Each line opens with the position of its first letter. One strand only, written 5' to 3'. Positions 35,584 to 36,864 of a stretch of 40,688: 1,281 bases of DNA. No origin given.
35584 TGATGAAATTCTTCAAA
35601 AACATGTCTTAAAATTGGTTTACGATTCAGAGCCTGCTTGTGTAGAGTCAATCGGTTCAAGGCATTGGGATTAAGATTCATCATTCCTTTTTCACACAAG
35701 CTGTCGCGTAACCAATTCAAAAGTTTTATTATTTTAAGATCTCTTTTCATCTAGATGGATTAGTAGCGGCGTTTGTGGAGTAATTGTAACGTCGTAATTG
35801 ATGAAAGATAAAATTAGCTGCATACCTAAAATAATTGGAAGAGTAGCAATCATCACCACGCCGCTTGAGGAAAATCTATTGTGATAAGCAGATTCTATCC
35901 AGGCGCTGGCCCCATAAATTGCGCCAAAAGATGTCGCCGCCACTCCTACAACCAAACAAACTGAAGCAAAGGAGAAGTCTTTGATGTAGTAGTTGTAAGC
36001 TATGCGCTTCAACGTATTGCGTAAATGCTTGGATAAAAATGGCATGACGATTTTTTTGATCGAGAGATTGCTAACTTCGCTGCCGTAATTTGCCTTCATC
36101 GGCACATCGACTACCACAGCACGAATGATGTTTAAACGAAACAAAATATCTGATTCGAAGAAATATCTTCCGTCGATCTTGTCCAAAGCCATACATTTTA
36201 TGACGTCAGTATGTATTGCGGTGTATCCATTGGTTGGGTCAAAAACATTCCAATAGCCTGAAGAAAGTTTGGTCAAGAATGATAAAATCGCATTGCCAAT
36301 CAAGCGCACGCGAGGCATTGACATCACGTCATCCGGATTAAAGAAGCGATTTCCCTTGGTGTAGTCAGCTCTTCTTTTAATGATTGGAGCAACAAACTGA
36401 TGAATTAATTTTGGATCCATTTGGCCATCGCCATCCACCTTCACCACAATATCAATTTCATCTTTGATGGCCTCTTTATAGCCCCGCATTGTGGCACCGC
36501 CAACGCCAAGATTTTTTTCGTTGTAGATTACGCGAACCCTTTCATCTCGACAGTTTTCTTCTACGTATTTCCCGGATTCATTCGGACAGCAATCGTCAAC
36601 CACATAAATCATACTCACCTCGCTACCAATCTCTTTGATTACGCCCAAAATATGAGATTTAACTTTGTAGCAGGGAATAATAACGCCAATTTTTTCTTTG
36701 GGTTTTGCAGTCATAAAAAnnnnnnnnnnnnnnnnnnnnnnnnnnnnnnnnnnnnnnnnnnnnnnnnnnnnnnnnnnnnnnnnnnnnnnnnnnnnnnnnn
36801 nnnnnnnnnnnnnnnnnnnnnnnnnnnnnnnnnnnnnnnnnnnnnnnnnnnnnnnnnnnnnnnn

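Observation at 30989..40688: Eleven-gene coupled operon fusing a Gtr/Arn-type lipid-carrier glycosylation core to a private fatty-acyl module: candidate undescribed envelope glycolipid tailoring system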

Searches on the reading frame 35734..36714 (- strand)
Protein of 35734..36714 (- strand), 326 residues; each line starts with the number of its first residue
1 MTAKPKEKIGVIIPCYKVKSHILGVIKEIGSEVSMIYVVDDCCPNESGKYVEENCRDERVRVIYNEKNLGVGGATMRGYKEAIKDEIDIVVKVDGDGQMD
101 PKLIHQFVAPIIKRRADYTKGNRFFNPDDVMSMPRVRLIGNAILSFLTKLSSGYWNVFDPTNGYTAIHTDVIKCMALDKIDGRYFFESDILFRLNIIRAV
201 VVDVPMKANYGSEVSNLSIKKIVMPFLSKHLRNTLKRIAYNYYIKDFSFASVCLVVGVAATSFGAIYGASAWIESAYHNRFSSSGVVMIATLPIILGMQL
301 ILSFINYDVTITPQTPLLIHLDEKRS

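Call 6: search_protein_families(library=pfam, proteins=[window:35734-36714:-], max_evalue=0.01)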
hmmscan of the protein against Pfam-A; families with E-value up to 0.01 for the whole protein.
window:35734-36714:- (326 aa): 2 families
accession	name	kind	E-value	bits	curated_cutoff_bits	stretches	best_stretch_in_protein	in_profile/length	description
PF00535.33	Glycos_transf_2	-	3.3e-18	66.6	23.3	1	11-174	2-166/168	Glycosyl transferase family 2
PF13641.12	Glyco_tranf_2_3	-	2.1e-06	28.3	27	1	9-117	3-117/230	Glycosyltransferase like family 2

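Call 7: search_protein_families(library=ncbifam, proteins=[window:35734-36714:-], max_evalue=0.01)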
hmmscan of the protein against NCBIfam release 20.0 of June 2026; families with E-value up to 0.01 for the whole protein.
window:35734-36714:- (326 aa): 8 families
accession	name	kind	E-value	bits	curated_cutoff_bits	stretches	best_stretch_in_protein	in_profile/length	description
TIGR04182.1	glyco_TIGR04182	equivalog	1.8e-16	60.4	325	1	9-312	2-284/293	S-layer glycoprotein N-glycosyltransferase AglJ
NF058614.1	PPMAGASynPpgS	equivalog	3.4e-08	33.2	370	1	11-175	4-165/226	polyprenyl-phospho-N-acetylgalactosaminyl synthase PpgS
TIGR03937.1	PgaC_IcaA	equivalog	4e-06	26.1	422.3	1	5-113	43-152/407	poly-beta-1,6-N-acetyl-D-glucosamine synthase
NF047588.1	GlcsyltransPgfSStrep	equivalog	8.9e-06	25.1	500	1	27-110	28-109/308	glycosyltransferase PgfS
TIGR04242.1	nodulat_NodC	equivalog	2.2e-05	23.6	550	1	7-109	48-154/395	chitooligosaccharide synthase NodC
TIGR01556.1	rhamnosyltran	subfamily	2.3e-05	23.7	200.55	1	25-144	13-131/281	rhamnosyltransferase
NF047683.1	TeichurnBiosyTuaG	equivalog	0.00018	21.3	400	1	5-103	4-103/252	teichuronic acid biosynthesis protein TuaG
NF010936.0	PRK14356.1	equivalog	0.0074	15.2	666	1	49-114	60-122/456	bifunctional UDP-N-acetylglucosamine diphosphorylase/glucosamine-1-phosphate N-acetyltransferase GlmU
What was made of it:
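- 35734..36714 (-): Polyprenyl-phosphate glycosyltransferase (GT2 of the DPMS/ArnC/GtrB type) with two C-terminal TM helices. AglJ model matched over its full length; PpgS hit (calls 6, 7).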

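Call 19: search_solved_structures(query=window:35734-36714:-, max_evalue=0.001)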
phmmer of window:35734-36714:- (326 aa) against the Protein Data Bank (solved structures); distinct sequences matched with E-value up to 0.001: 1.
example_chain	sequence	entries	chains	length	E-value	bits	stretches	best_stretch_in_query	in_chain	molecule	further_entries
5mlz_A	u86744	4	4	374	5.7e-12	48.2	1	8-207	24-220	Dolichol monophosphate mannose synthase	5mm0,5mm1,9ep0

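Call 71: search_solved_structures(query=A3, max_evalue=0.01)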
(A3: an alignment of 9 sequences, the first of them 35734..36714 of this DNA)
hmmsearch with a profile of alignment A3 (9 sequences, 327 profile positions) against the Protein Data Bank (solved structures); distinct sequences matched with E-value up to 0.01: 6.
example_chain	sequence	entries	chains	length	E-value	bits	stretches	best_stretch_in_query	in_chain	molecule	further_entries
5mlz_A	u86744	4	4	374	2.1e-18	69.5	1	6-189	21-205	Dolichol monophosphate mannose synthase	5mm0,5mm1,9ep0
9bhc_C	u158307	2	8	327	3.4e-06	29.4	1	4-110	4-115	Undecaprenyl-phosphate 4-deoxy-4-formamido-L-arabinose transferase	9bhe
8vxh_A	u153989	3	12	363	4.7e-06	29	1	4-110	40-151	Undecaprenyl-phosphate 4-deoxy-4-formamido-L-arabinose transferase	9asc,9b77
9hwj_A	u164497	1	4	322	6.6e-06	28.5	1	4-110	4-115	Undecaprenyl-phosphate 4-deoxy-4-formamido-L-arabinose transferase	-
3bcv_A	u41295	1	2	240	4.6e-05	25.7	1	8-101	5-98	Putative glycosyltransferase protein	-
6p61_A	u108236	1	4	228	0.0026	20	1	5-106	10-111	Glycosyltransferase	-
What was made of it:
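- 35734..36714 (-): PDB relatives are DPMS at 2e-18 and three ArnC entries (calls 19, 71).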
